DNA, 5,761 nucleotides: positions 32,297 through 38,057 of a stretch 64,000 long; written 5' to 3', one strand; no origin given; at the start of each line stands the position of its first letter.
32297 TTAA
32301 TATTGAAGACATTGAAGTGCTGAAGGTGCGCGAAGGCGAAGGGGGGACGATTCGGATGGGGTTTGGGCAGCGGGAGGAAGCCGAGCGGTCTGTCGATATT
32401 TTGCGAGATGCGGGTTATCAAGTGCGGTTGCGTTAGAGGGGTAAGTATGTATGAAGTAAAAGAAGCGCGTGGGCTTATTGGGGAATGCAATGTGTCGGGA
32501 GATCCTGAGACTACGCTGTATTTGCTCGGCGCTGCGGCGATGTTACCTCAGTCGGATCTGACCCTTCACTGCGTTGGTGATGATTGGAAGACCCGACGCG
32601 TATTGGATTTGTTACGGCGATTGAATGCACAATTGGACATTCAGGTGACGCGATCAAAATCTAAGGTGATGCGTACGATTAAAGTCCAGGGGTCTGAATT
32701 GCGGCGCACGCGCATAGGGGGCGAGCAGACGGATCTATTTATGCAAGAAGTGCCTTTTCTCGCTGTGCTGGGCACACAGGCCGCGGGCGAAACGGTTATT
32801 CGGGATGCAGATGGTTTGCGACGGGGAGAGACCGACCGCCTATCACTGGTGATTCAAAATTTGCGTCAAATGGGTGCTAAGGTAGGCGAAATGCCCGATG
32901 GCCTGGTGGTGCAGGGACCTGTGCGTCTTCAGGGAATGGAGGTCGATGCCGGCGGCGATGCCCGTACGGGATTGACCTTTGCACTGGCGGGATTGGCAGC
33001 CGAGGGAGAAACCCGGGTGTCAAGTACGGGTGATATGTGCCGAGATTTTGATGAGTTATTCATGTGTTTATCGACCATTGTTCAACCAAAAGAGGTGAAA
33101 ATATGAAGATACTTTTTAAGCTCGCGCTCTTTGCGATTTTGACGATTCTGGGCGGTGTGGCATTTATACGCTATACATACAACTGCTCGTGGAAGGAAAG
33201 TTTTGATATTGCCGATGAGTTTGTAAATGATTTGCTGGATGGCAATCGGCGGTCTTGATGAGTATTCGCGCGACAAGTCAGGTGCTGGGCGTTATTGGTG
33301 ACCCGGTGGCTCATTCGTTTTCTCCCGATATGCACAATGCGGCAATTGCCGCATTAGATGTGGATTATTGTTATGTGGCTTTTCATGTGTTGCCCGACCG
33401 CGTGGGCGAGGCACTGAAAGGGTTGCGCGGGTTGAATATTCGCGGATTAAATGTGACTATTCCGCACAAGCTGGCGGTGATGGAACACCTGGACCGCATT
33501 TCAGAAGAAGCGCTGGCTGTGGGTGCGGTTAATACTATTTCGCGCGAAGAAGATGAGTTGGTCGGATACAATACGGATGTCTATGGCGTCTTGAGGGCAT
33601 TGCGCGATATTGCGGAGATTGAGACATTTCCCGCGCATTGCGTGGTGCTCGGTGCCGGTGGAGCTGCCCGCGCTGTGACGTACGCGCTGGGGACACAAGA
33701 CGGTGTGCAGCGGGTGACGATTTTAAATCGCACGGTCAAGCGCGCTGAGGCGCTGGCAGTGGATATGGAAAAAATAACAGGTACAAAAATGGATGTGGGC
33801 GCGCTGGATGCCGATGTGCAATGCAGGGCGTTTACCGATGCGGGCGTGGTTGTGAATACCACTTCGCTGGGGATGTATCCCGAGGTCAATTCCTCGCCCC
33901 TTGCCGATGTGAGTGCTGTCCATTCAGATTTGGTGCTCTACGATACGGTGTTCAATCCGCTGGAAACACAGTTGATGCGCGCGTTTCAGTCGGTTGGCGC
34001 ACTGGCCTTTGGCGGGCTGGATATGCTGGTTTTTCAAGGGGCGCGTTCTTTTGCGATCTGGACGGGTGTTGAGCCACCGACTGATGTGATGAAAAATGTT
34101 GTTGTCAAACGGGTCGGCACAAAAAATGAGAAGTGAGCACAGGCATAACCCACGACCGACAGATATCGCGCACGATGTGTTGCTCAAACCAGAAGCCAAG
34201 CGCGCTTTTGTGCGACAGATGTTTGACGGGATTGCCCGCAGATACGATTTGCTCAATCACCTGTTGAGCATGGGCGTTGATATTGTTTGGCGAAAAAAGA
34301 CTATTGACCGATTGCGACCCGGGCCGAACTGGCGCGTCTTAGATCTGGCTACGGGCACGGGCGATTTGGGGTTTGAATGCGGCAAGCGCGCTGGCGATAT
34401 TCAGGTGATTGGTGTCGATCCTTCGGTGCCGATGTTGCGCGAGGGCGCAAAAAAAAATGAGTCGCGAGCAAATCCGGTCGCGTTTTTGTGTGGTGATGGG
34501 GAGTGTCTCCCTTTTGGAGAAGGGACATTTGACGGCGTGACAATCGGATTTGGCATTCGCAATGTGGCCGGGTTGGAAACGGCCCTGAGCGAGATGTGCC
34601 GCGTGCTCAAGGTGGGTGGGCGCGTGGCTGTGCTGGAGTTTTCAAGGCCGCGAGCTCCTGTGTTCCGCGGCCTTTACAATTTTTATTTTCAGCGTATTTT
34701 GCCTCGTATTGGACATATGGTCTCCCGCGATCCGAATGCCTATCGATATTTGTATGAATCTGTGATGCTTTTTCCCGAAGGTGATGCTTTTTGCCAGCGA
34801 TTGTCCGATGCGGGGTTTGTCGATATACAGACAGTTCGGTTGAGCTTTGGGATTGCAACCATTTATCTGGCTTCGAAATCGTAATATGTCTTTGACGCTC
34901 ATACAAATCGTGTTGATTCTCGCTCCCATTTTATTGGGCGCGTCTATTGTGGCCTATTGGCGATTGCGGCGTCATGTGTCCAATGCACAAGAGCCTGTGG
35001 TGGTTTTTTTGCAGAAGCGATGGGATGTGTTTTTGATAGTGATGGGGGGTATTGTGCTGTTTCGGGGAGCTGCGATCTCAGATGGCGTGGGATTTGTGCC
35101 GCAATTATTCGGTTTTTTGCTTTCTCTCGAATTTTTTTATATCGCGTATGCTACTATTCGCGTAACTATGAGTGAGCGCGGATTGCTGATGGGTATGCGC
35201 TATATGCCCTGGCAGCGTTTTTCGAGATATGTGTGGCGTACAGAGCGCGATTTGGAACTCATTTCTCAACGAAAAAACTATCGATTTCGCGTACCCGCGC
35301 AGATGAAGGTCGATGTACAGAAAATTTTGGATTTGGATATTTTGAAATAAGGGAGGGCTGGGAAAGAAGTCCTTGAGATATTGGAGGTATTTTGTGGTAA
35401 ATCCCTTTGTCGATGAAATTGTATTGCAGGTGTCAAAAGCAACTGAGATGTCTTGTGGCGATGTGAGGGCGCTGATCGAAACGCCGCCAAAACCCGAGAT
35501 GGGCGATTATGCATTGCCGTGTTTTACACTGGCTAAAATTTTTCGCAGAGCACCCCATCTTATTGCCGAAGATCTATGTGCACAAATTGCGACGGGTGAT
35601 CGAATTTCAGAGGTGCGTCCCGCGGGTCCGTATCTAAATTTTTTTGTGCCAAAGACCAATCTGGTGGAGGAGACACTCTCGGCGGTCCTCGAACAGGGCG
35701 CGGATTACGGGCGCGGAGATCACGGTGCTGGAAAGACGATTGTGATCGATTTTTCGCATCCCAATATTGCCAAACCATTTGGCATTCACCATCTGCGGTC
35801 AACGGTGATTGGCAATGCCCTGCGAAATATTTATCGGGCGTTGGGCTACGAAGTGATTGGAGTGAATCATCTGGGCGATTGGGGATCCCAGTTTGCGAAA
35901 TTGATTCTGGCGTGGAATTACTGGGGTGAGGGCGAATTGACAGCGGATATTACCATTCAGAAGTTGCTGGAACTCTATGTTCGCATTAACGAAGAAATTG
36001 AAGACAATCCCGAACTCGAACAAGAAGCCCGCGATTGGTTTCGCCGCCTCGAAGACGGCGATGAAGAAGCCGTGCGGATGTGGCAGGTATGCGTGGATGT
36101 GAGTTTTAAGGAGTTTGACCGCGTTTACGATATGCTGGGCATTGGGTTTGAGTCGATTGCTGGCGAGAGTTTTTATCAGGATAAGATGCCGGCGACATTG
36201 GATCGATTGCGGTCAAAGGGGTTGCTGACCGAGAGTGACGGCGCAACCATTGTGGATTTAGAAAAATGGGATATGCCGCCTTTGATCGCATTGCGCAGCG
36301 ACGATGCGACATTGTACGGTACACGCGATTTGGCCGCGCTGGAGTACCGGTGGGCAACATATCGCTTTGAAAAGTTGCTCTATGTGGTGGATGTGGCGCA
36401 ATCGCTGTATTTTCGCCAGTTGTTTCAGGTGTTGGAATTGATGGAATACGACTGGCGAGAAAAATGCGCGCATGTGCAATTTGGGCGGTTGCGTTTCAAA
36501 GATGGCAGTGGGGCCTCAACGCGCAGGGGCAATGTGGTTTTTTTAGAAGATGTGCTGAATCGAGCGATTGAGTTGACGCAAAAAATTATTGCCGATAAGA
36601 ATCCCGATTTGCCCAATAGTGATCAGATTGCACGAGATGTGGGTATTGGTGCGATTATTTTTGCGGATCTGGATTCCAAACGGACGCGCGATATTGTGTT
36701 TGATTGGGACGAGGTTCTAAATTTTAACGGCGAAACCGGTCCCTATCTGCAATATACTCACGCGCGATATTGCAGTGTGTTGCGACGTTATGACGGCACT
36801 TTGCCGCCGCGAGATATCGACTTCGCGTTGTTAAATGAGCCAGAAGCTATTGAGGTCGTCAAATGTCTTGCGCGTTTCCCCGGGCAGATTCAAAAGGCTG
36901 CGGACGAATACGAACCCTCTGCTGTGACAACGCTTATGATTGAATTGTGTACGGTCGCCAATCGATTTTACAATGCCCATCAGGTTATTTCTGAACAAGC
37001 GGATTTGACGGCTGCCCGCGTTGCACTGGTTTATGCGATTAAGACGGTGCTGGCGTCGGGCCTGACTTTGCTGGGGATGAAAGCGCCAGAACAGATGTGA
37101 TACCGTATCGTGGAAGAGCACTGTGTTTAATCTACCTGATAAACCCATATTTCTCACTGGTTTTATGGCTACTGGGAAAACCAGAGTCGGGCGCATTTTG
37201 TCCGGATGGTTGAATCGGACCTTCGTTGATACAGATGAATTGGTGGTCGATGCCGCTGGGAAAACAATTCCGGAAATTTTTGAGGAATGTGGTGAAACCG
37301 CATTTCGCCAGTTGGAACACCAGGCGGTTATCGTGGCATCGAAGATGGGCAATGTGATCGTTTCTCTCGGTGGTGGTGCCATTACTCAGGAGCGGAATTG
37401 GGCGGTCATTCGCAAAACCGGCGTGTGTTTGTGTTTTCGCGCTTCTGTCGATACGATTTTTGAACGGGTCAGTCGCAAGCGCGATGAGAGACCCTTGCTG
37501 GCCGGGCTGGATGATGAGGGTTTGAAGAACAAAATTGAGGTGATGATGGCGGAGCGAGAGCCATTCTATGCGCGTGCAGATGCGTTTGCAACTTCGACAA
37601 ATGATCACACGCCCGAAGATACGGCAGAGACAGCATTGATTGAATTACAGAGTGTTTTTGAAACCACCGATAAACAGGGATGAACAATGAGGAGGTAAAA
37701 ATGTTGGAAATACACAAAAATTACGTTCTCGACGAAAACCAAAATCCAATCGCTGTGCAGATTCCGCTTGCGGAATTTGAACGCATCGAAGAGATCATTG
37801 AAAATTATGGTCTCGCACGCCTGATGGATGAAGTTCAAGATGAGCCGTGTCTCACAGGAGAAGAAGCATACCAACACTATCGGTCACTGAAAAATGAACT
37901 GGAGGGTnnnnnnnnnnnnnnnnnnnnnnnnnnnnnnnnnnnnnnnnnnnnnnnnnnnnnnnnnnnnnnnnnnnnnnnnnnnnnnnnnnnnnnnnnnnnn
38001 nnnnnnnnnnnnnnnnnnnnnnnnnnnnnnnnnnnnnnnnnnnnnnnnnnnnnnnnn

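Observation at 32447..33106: aroA present only as its C-terminal half, cleanly spaced after tyrA and translationally coupled downstream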

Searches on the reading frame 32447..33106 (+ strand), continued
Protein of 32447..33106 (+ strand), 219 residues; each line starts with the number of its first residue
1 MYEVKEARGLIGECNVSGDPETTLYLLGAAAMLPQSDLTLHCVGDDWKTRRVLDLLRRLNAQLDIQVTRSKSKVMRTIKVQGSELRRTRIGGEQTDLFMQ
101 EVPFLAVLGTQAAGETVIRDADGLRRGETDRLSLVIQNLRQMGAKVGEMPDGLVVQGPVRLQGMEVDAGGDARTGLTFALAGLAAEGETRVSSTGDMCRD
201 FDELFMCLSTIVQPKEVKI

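Call 67: find_encoding_contigs(protein=P0222, flank=10000, max_places=1)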
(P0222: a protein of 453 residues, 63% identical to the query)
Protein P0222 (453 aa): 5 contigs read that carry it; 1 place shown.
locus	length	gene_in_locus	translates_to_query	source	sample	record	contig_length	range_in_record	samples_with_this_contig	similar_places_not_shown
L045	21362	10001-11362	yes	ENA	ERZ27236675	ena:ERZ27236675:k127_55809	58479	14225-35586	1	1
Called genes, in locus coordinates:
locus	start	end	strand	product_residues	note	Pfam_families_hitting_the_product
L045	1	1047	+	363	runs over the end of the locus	PF01168:Ala_racemase_N, PF14031:D-ser_dehydrat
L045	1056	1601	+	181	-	PF02545:Maf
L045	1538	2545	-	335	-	PF01408:GFO_IDH_MocA, PF02894:GFO_IDH_MocA_C (faint), PF22725:GFO_IDH_MocA_C3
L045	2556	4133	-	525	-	PF00389:2-Hacid_dh, PF02826:2-Hacid_dh_C, PF19304:PGDH_inter, PF01842:ACT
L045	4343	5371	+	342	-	PF02424:ApbE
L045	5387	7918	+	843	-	PF21760:SecD_1st, PF22599:SecDF_P1_head, PF03176:MMPL, PF02355:SecD_SecF_C, PF07549:Sec_GG (weak), PF02355:SecD_SecF_C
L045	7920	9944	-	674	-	PF00912:Transgly, PF00905:Transpeptidase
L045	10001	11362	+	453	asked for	PF00275:EPSP_synthase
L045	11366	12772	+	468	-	PF00224:PK, PF02887:PK_C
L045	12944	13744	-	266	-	-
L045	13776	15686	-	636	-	PF01663:Phosphodiest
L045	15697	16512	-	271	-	PF01261:AP_endonuc_2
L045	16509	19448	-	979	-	PF01564:Spermine_synth, PF00515:TPR_1 (weak), PF07719:TPR_2 (weak), PF13432:TPR_16, PF00515:TPR_1 (weak), PF07719:TPR_2 (weak), PF13414:TPR_11, PF13424:TPR_12, +17 more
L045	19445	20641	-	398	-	PF00266:Aminotran_5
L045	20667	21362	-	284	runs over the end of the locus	PF00528:BPD_transp_1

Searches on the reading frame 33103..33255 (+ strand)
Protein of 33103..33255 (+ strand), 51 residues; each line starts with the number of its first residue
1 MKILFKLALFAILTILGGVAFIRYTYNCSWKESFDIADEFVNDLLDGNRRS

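Call 6: search_protein_families(library=pfam, proteins=[window:33103-33255:+], max_evalue=0.01)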
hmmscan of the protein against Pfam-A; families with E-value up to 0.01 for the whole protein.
window:33103-33255:+ (51 aa): 0 families

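Call 46: search_protein_families(library=ncbifam, proteins=[window:33103-33255:+], max_evalue=1)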
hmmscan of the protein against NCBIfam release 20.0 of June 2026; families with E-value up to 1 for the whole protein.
window:33103-33255:+ (51 aa): 1 family
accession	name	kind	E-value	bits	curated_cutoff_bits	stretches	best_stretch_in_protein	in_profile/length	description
NF033550.5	transpos_ISL3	equivalog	0.14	11.2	180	1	5-46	76-117/370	ISL3 family transposase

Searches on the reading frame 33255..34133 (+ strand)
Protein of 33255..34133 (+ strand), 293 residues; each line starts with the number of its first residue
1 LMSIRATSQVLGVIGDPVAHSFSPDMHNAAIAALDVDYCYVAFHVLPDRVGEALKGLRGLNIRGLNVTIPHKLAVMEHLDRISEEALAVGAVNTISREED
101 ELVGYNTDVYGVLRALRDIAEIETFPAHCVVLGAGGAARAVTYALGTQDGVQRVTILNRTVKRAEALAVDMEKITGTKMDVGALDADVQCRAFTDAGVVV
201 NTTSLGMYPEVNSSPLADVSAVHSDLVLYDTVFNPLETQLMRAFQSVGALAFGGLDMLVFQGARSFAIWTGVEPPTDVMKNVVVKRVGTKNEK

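Call 4: search_protein_families(library=ncbifam, proteins=[window:33255-34133:+], max_evalue=0.01)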
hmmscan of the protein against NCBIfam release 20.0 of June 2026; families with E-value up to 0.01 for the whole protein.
window:33255-34133:+ (293 aa): 24 families
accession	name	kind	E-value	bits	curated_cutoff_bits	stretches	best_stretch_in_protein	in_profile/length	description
TIGR00507.1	aroE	equivalog_domain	3.4e-76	255.9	200.2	1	10-285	2-267/270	shikimate dehydrogenase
NF001319.0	PRK00258.3-3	equivalog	9.3e-75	251.2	252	1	5-288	3-275/279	shikimate dehydrogenase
NF001314.0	PRK00258.2-2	equivalog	2.8e-73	246.5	248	1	3-285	2-286/290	shikimate dehydrogenase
NF009200.0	PRK12548.1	subfamily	3.1e-63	213.8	432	1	3-283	4-287/289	shikimate dehydrogenase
NF001313.0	PRK00258.2-1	equivalog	1.9e-62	211.5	431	1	5-284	6-287/290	shikimate dehydrogenase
NF001312.0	PRK00258.1-4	equivalog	3.2e-62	210.4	295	1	6-284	7-279/285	shikimate dehydrogenase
NF001322.0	PRK00258.3-6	equivalog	5.1e-61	206.4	285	1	8-287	5-267/272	shikimate dehydrogenase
NF001311.0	PRK00258.1-3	equivalog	1.2e-56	192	235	1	12-289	9-275/279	shikimate dehydrogenase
NF001315.0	PRK00258.2-4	equivalog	8.1e-54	182.7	413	1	2-286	1-282/284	shikimate dehydrogenase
NF009201.0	PRK12549.1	subfamily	1.6e-50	171.9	235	1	6-282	5-279/286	shikimate dehydrogenase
NF001310.0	PRK00258.1-2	equivalog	4.8e-50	170.3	221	1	12-279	6-268/279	shikimate dehydrogenase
NF009390.0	PRK12749.1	equivalog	7.7e-49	166.6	349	1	3-283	2-284/288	quinate/shikimate dehydrogenase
NF001316.0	PRK00258.2-5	equivalog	2.7e-44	151.4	247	1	9-282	2-256/263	shikimate dehydrogenase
TIGR01809.1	Shik-DH-AROM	equivalog_domain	6.9e-41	140.2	196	1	10-281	7-280/282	shikimate dehydrogenase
NF010631.0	PRK14027.1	equivalog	5.8e-36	124.3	515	1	8-282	4-279/283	quinate/shikimate dehydrogenase (NAD+)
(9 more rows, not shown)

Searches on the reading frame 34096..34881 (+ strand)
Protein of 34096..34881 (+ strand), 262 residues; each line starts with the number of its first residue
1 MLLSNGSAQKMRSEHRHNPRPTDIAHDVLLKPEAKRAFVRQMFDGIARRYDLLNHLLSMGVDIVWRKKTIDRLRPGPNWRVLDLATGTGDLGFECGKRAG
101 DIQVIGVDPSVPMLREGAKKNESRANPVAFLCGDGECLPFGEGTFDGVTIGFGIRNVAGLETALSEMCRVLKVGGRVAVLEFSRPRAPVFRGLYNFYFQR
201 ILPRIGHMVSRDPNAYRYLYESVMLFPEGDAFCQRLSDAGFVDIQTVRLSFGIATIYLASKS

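Call 4: search_protein_families(library=ncbifam, proteins=[window:34096-34881:+], max_evalue=0.01)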
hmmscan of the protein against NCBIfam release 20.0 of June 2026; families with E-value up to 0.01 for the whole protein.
window:34096-34881:+ (262 aa): 25 families
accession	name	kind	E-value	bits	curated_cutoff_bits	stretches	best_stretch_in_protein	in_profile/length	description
TIGR01934.1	MenG_MenH_UbiE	subfamily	2e-74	249.7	158.35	1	39-261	1-223/223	ubiquinone/menaquinone biosynthesis methyltransferase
NF001244.0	PRK00216.1-5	equivalog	1.2e-67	227.7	216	1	35-261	6-235/236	bifunctional demethylmenaquinone methyltransferase/2-methoxy-6-polyprenyl-1,4-benzoquinol methylase UbiE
NF052510.1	methyltran_MpqE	exception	3.6e-62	209.8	335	1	34-261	3-234/234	methyl-plastoquinone biosynthesis methyltransferase MpqE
NF001241.0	PRK00216.1-2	equivalog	3.2e-61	206.9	327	1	38-261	12-229/231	demethylmenaquinone methyltransferase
NF001242.0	PRK00216.1-3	equivalog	2.4e-60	204.1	351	1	33-258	24-254/258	bifunctional demethylmenaquinone methyltransferase/2-methoxy-6-polyprenyl-1,4-benzoquinol methylase UbiE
NF001240.0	PRK00216.1-1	equivalog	1.4e-52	178.2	378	1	33-258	19-247/251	bifunctional demethylmenaquinone methyltransferase/2-methoxy-6-polyprenyl-1,4-benzoquinol methylase UbiE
NF001243.0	PRK00216.1-4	equivalog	4.3e-49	167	235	1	33-261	3-233/237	demethylmenaquinone methyltransferase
TIGR02752.1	MenG_heptapren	equivalog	7.5e-47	159.8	419.85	1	34-260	2-230/231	demethylmenaquinone methyltransferase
NF004452.0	PRK05785.1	equivalog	1.8e-19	70.1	207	1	34-225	6-189/228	hypothetical protein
NF043040.1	corrin_prot_MT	hypoth_equivalog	1.8e-13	50.4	180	1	44-196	9-164/216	corrinoid protein-associated methyltransferase CpaM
NF045667.1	MTase_DVU1556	equivalog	1.3e-12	47.6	155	1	68-179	13-119/213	DVU_1556 family methyltransferase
TIGR02072.1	BioC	equivalog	2.4e-10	40.7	184.95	1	78-183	35-136/244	malonyl-ACP O-methyltransferase BioC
NF007610.0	PRK10258.1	equivalog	1.2e-09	37.8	342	1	80-179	45-138/251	malonyl-ACP O-methyltransferase BioC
NF008823.0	PRK11873.1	subfamily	1.4e-09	37.8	263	1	73-179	75-181/272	arsenite methyltransferase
NF047649.1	MTase_UXPK_star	exception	1e-08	34.6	460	1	72-179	74-181/283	methyltransferase/UXPK-star double selenoprotein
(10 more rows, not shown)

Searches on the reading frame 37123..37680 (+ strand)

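Call 6: search_protein_families(library=pfam, proteins=[window:37123-37680:+], max_evalue=0.01)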
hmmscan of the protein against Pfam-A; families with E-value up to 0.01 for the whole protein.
window:37123-37680:+ (186 aa): 2 families
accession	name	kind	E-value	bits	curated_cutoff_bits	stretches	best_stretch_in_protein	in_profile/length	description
PF01202.28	SKI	-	1.6e-38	132.8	22.1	1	15-173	1-156/159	Shikimate kinase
PF13238.12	AAA_18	-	0.00085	20.2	29.4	1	9-123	1-115/128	AAA domain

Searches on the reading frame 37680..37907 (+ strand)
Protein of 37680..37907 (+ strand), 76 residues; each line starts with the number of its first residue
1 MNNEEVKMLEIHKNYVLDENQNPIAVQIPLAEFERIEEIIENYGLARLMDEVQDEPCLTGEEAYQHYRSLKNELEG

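Call 78: search_protein_families(library=pfam, proteins=[window:37680-37907:+], max_evalue=0.001)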
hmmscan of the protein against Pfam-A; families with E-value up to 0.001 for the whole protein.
window:37680-37907:+ (76 aa): 1 family
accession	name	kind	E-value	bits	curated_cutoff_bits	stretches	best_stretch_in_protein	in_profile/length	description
PF18506.7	RelB-like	-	6.2e-29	100.1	27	1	10-71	1-62/62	RelB Antitoxin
